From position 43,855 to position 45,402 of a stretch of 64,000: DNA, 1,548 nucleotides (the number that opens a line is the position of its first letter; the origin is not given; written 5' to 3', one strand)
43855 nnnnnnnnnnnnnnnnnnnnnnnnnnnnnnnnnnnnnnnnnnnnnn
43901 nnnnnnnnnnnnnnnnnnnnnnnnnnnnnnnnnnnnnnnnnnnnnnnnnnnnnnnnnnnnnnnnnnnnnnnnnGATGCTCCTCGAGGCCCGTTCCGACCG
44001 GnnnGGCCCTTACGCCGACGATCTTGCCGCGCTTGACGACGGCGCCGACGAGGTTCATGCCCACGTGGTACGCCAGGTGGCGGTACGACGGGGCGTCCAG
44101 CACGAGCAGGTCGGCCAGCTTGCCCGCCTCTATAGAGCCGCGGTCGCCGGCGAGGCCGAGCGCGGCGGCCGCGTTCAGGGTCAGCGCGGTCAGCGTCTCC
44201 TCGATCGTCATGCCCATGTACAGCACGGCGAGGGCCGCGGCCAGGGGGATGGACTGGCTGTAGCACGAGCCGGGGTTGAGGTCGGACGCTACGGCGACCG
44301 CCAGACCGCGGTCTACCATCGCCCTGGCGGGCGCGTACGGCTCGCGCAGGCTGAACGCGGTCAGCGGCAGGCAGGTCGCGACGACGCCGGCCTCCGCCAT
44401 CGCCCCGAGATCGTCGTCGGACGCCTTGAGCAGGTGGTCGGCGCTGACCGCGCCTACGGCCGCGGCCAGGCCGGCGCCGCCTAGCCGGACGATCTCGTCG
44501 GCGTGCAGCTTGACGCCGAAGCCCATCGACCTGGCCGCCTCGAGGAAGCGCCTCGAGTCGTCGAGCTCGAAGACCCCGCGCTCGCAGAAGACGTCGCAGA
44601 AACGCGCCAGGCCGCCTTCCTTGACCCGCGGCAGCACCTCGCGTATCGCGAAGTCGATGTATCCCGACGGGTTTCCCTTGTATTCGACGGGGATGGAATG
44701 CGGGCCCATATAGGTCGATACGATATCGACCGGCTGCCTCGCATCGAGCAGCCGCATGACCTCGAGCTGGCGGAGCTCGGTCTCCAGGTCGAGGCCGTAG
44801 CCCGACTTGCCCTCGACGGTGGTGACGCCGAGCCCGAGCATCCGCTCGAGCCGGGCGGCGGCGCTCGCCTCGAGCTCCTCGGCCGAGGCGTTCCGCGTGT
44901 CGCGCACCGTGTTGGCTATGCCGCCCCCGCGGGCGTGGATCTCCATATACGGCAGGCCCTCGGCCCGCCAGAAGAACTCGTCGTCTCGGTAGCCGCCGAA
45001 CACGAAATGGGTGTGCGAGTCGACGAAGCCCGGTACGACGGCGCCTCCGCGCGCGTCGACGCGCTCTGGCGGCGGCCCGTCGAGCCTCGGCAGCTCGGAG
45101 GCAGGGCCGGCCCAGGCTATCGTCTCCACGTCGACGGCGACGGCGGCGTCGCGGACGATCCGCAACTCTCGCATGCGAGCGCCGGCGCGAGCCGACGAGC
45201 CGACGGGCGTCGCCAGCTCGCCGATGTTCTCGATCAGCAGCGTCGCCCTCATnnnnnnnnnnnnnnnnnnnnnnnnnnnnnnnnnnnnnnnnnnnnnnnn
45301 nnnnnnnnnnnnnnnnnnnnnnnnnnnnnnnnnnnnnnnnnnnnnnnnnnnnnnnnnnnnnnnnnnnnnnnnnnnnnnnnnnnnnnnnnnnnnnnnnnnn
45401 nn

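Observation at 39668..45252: hutI is operonic with split glutamate-cyclase-like proteins (DUF4392, YcsI/DUF1445) and 5-oxoprolinase PxpA-PxpBC; no known formiminoglutamate enzyme is in the hut neighbourhood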

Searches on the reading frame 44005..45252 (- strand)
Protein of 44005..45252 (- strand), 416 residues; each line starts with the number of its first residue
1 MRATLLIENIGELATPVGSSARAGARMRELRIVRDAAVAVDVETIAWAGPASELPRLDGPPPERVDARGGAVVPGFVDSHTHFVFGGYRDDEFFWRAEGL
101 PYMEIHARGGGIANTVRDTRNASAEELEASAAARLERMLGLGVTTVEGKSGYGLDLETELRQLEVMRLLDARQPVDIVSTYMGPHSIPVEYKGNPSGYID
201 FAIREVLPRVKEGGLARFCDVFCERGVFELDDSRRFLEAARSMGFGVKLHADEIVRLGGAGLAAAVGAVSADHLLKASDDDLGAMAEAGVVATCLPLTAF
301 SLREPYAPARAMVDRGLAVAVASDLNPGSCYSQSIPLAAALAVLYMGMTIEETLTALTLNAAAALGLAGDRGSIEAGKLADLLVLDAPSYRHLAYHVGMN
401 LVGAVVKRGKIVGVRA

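Call 3: search_protein_families(library=pfam, proteins=[window:44005-45252:-], max_evalue=0.01)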
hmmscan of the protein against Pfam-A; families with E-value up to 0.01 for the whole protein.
window:44005-45252:- (416 aa): 2 families
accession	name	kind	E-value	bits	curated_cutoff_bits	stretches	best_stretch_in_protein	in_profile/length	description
PF07969.17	Amidohydro_3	-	4.8e-26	92.7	29.7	2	115-412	145-471/472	Amidohydrolase family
PF01979.26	Amidohydro_1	-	7.8e-21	75.1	25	2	285-412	194-345/345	Amidohydrolase family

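Call 5: find_encoding_contigs(protein=window:44005-45252:-, flank=10000, max_places=6)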
Protein window:44005-45252:- (416 aa): 1 contig read that carries it; 1 place shown.
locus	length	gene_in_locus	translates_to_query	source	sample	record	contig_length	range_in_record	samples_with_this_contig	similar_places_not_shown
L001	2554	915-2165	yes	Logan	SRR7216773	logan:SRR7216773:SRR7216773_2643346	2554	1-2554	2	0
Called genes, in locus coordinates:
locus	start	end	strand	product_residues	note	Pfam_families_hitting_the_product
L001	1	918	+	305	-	?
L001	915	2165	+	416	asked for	PF07969:Amidohydro_3, PF01979:Amidohydro_1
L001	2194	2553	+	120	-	?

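Call 7: search_protein_families(library=ncbifam, proteins=[window:44005-45252:-], max_evalue=0.001)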
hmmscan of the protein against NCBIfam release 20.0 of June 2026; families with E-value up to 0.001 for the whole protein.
window:44005-45252:- (416 aa): 39 families (the best 25 are shown)
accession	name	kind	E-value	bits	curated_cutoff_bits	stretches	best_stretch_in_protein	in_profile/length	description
TIGR01224.1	hutI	equivalog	4.6e-136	453.6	298.15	1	34-411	2-377/377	imidazolonepropionase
NF006679.0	PRK09228.1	subfamily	8.4e-15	54.4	351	2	272-393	269-393/433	guanine deaminase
TIGR02967.1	guan_deamin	equivalog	2.2e-12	46.7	375.4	1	273-388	245-363/401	guanine deaminase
NF006689.0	PRK09237.1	equivalog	6.9e-12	44.6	371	1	306-387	255-337/383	amidohydrolase/deacetylase family metallohydrolase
NF006056.0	PRK08204.1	subfamily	1.3e-11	44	391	2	275-390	253-384/449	hypothetical protein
NF006549.0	PRK09045.1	equivalog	1.6e-11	43.5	540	1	269-391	255-384/444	TRZ/ATZ family hydrolase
TIGR02318.1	phosphono_phnM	equivalog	2.4e-11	43.2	390.55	1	309-388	285-359/376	phosphonate metabolism protein PhnM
NF006055.0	PRK08203.1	equivalog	2.1e-10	39.8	532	2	272-393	272-398/455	8-oxoguanine deaminase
NF011990.0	PRK15446.2-6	subfamily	2.4e-10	39.7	233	1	311-390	294-368/390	alpha-D-ribose 1-methylphosphonate 5-triphosphate diphosphatase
NF051886.1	XaaProDiPepCaul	equivalog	8.7e-10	38.2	500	1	345-412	333-397/398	Xaa-Pro dipeptidase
NF005557.0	PRK07228.1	equivalog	2.2e-09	36.6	522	1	271-394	253-383/445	5'-deoxyadenosine deaminase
NF005211.0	PRK06687.1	equivalog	3.4e-09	36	703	1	284-396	263-382/419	TRZ/ATZ family protein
TIGR00221.1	nagA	equivalog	2e-07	30.3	225.65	0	343-386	324-367/380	N-acetylglucosamine-6-phosphate deacetylase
NF011984.0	PRK15446.1-5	equivalog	2e-07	30.2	260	1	309-386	289-360/379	alpha-D-ribose 1-methylphosphonate 5-triphosphate diphosphatase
NF006681.0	PRK09229.1-2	equivalog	2.1e-07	30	362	1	265-391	266-392/451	formimidoylglutamate deiminase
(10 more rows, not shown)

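Call 27: find_related_loci(query=window:44005-45252:-, collection=metagenome_contigs, flank=10000)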
Query window:44005-45252:- (416 aa) in metagenome_contigs; peptide patterns used: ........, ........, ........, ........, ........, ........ (x = any residue, [..] = any of these).
600 stretches matched a pattern (row limit reached: there are more); 481 encode a relative of the query (tblastn E <= 1e-3); the best 80 are kept; 80 distinct loci.
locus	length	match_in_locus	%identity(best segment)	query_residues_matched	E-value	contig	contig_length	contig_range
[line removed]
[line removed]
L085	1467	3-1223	74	10-416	0e+0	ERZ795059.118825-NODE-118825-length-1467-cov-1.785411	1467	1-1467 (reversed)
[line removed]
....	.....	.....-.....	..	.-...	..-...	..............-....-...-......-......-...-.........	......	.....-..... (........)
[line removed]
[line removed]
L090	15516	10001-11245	51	1-412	2e-141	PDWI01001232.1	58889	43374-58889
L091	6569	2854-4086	55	1-409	8e-141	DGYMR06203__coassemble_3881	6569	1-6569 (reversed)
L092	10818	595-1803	52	13-412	2e-137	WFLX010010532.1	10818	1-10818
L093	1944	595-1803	52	13-412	1e-147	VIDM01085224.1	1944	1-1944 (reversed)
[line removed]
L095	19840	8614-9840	56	5-412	5e-136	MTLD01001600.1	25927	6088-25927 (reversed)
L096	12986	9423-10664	56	1-412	3e-135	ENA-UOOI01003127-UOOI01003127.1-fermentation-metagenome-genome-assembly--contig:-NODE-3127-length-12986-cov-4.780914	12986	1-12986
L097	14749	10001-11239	51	1-412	2e-132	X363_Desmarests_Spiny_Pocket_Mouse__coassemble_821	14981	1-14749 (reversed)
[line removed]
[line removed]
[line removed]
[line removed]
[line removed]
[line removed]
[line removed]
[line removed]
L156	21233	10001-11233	52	5-412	6e-116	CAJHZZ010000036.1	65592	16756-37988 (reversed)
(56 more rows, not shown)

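Call 30: search_protein_families(library=pfam, proteins=[L086:9298-9942:+, L086:11410-12729:-, L086:12729-14408:-, L086:2933-4684:-, L103:6920-7987:-, L103:7482-8426:+, L103:8471-9958:+, L103:10044-11084:-, L103:13180-14079:+, L103:13853-15451:+], max_evalue=0.001)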
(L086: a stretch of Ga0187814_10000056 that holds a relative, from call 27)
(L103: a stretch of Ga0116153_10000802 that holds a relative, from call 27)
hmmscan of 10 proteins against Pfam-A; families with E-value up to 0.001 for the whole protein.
L086:9298-9942:+ (215 aa): 1 family
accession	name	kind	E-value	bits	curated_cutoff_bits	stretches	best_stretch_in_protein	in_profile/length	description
PF00440.29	TetR_N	-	1.3e-11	44.5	24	1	38-84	1-47/47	Bacterial regulatory proteins, tetR family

L086:11410-12729:- (440 aa): 1 family
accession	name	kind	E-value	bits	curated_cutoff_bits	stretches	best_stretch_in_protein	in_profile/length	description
PF01145.31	Band_7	-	9.1e-16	58.8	23.6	1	26-215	2-174/176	SPFH domain / Band 7 family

L086:12729-14408:- (560 aa): 1 family
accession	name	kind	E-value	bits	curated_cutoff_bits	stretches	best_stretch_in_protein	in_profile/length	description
PF01145.31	Band_7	-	4.7e-16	59.8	23.6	1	158-347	5-174/176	SPFH domain / Band 7 family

L086:2933-4684:- (584 aa): 1 family
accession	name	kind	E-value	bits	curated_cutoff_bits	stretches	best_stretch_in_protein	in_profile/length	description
PF00015.26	MCPsignal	-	1.5e-21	77.4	34.6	1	393-543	18-168/172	Methyl-accepting chemotaxis protein (MCP) signalling domain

L103:6920-7987:- (356 aa): 4 families
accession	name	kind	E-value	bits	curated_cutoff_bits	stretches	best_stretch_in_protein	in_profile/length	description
PF00106.31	adh_short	-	2.4e-28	99.4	26.6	1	67-202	1-137/195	short chain dehydrogenase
PF13561.12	adh_short_C2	-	2.8e-16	60.3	27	1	73-202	1-131/236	Enoyl-(Acyl carrier protein) reductase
PF08659.16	KR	-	1.1e-09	39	22.6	1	69-156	3-93/180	KR domain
PF01370.27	Epimerase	-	0.00022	21.2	20.9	1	69-159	1-79/240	NAD dependent epimerase/dehydratase family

L103:7482-8426:+ (315 aa): 2 families
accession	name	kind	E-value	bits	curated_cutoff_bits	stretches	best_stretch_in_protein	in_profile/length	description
PF12680.13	SnoaL_2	-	3.9e-11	43.9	27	1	188-282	5-99/102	SnoaL-like domain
PF10184.16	DUF2358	-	6.6e-05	23.6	24.3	1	200-283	21-111/113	Uncharacterized conserved protein (DUF2358)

L103:8471-9958:+ (496 aa): 1 family
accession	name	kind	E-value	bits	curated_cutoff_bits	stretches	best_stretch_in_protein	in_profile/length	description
PF07670.19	Gate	-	6e-14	52.8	29.6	1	177-275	3-102/104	Nucleoside recognition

L103:10044-11084:- (347 aa): 1 family
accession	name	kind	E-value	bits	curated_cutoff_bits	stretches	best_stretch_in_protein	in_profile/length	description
PF00491.26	Arginase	-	8.6e-45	153.8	22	1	66-337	3-275/280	Arginase family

L103:13180-14079:+ (300 aa): 2 families
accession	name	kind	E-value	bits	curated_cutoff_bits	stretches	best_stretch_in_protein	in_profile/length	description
PF00126.33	HTH_1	-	2.3e-18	66.3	26.6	1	11-66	3-59/60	Bacterial regulatory helix-turn-helix protein, lysR family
PF03466.25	LysR_substrate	-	2.7e-12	47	28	1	106-293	16-206/209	LysR substrate binding domain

L103:13853-15451:+ (533 aa): 1 family
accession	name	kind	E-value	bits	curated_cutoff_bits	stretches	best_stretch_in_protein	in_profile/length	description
PF00365.25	PFK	-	5.4e-61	206.8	30.9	1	174-479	2-276/277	Phosphofructokinase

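Call 54: search_protein_families(library=pfam, proteins=[L107:7075-8091:+, L090:11287-11901:+, L117:719-1399:+, L109:2301-2681:+, L102:6897-7694:+, L111:8455-9006:+, L127:12508-13479:-, L111:14504-15118:-, L156:8050-8748:+, L154:4504-5412:-], max_evalue=0.001)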
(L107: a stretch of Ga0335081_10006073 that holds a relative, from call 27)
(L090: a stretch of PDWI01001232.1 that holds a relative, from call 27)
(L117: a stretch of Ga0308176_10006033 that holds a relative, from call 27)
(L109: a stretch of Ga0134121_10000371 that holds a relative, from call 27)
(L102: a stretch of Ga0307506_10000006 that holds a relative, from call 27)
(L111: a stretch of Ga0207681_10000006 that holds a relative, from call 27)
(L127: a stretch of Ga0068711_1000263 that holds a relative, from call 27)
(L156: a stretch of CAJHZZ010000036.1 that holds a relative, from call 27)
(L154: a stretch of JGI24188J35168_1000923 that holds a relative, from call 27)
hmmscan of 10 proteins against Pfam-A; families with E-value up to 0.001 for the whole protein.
L107:7075-8091:+ (339 aa): 2 families
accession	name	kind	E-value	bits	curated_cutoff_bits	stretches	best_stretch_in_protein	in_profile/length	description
PF07837.17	FTCD_N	-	4.5e-74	248.4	27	1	4-179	1-176/176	Formiminotransferase domain, N-terminal subdomain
PF02971.19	FTCD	-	7.3e-48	162.6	24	1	181-336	1-144/145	Formiminotransferase domain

L090:11287-11901:+ (205 aa): 1 family
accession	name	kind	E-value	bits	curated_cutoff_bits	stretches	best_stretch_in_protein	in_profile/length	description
PF04961.17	FTCD_C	-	2.1e-70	236.6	24.5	1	6-186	1-181/182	Formiminotransferase-cyclodeaminase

L117:719-1399:+ (227 aa): 1 family
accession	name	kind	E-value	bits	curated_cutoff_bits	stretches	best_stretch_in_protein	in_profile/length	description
PF08843.17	AbiEii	-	2.3e-08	34.7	22.5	1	22-194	5-212/238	Nucleotidyl transferase AbiEii toxin, Type IV TA system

L109:2301-2681:+ (127 aa): 1 family
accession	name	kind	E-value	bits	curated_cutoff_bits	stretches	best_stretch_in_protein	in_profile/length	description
PF00254.34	FKBP_C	-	5.3e-40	136.1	21.1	1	34-124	3-94/94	FKBP-type peptidyl-prolyl cis-trans isomerase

L102:6897-7694:+ (266 aa): 3 families
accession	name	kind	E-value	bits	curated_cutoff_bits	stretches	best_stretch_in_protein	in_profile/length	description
PF02591.20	Zn_ribbon_9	-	3e-09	37.3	29.1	1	226-257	2-33/33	C4-type zinc ribbon domain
PF06818.20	Fez1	-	2.9e-06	28.3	34.4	1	25-170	33-173/199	Fez1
PF24481.2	CT398_CC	-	4.8e-06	27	27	1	49-202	24-178/180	CT398-like coiled coil hairpin domain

L111:8455-9006:+ (184 aa): 1 family
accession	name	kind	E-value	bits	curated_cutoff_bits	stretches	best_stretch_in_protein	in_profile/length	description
PF05103.18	DivIVA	-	6.3e-30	104.3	28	1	19-149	1-131/131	DivIVA protein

L127:12508-13479:- (324 aa): 0 families

L111:14504-15118:- (205 aa): 1 family
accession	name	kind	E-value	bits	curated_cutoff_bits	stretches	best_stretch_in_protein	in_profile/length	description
PF20094.4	GWxTD_dom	-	6.6e-09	36.2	26.9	1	37-125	37-121/172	GWxTD domain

L156:8050-8748:+ (233 aa): 1 family
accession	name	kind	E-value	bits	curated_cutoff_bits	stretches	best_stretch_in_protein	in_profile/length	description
PF01168.26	Ala_racemase_N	-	5.2e-17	62.7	24.1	1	13-230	5-218/220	Alanine racemase, N-terminal domain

L154:4504-5412:- (303 aa): 4 families
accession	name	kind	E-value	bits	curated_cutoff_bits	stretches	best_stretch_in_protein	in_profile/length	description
PF00005.33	ABC_tran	-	2.9e-36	125.5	25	1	21-164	2-137/137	ABC transporter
PF13304.12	AAA_21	-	9.5e-12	46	27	1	125-193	227-298/304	AAA domain, putative AbiEii toxin, Type IV TA system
PF13175.12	AAA_15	-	0.00063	19.9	32.1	0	152-193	327-369/374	AAA ATPase domain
PF02463.25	SMC_N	-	0.00095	19.1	40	0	31-200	25-207/220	RecF/RecN/SMC N terminal domain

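Call 58: search_protein_families(library=ncbifam, proteins=[L103:10044-11084:-], max_evalue=0.001)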
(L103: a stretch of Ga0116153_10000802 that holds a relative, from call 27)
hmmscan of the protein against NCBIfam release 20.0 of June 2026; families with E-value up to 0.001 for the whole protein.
L103:10044-11084:- (347 aa): 5 families
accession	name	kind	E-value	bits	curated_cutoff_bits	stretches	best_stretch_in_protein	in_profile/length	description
TIGR01227.1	hutG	equivalog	3.7e-53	180.8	229.15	1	30-338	1-304/307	formimidoylglutamase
NF010347.0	PRK13775.1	equivalog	1.9e-41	142.4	381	1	66-344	51-328/331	formimidoylglutamase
TIGR01230.1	agmatinase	equivalog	2.1e-21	76.8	174.3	1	70-336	19-269/275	agmatinase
NF002564.0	PRK02190.1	subfamily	2.7e-18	66.2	302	1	69-343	38-301/307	agmatinase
TIGR01229.1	rocF_arginase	equivalog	8.4e-05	22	227.6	0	134-185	76-124/300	arginase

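Call 65: list_cluster_members(proteins=[P0001, window:44005-45252:-, window:55542-56642:+, P0123, P0125, P0129])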
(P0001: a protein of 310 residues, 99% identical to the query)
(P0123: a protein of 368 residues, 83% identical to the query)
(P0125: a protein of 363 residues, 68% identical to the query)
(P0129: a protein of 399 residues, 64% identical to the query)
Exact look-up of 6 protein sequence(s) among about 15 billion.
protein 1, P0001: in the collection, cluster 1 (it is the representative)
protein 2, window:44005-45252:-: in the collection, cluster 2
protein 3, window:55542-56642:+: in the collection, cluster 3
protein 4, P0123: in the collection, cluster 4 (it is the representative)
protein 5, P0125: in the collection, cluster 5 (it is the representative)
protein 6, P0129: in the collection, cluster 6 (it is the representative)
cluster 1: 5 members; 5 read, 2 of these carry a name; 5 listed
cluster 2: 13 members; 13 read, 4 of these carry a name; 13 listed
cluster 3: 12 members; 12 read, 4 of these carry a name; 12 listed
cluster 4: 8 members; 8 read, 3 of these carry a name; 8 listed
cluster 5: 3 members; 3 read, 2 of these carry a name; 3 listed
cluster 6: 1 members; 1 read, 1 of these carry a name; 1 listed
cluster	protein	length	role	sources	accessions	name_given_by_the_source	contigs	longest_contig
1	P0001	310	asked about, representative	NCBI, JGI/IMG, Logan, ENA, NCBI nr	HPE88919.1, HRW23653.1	MAG TPA: DUF4392 domain-containing protein [Spirochaetia bacterium] | DUF4392 domain-containing protein [Spirochaetales bacterium]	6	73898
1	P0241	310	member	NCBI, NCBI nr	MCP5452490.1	MAG: DUF4392 domain-containing protein [Spirochaetaceae bacterium] | DUF4392 domain-containing protein [Spirochaetaceae bacterium]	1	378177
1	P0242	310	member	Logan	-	-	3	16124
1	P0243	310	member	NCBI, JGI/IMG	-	-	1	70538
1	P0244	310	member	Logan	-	-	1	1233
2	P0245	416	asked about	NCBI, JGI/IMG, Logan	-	-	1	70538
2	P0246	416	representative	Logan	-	-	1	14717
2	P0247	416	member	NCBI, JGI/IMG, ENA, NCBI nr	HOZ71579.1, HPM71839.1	MAG TPA: imidazolonepropionase [Spirochaetales bacterium] | imidazolonepropionase [Spirochaetales bacterium]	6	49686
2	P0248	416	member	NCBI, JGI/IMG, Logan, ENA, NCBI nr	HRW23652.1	MAG TPA: imidazolonepropionase [Spirochaetia bacterium] | imidazolonepropionase [Spirochaetia bacterium]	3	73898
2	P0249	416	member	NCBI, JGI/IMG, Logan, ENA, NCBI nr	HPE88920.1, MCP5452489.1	MAG: imidazolonepropionase [Spirochaetaceae bacterium] | imidazolonepropionase [Spirochaetaceae bacterium]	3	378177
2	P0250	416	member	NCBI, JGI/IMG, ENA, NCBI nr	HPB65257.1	MAG TPA: imidazolonepropionase [Spirochaetales bacterium] | imidazolonepropionase [Spirochaetales bacterium]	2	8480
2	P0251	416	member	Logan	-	-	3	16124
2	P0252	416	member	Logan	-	-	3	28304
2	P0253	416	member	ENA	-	-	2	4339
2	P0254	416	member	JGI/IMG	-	-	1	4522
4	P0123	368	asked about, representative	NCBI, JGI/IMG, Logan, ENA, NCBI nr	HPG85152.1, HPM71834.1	MAG TPA: P1 family peptidase [Spirochaetales bacterium] | P1 family peptidase [Spirochaetales bacterium]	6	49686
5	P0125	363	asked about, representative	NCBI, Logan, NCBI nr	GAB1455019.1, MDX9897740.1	MAG: P1 family peptidase [Spirochaetia bacterium] | P1 family peptidase [Spirochaetia bacterium]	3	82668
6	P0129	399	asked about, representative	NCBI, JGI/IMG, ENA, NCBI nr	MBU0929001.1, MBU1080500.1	MAG: P1 family peptidase [Spirochaetes bacterium] | P1 family peptidase [Spirochaetota bacterium]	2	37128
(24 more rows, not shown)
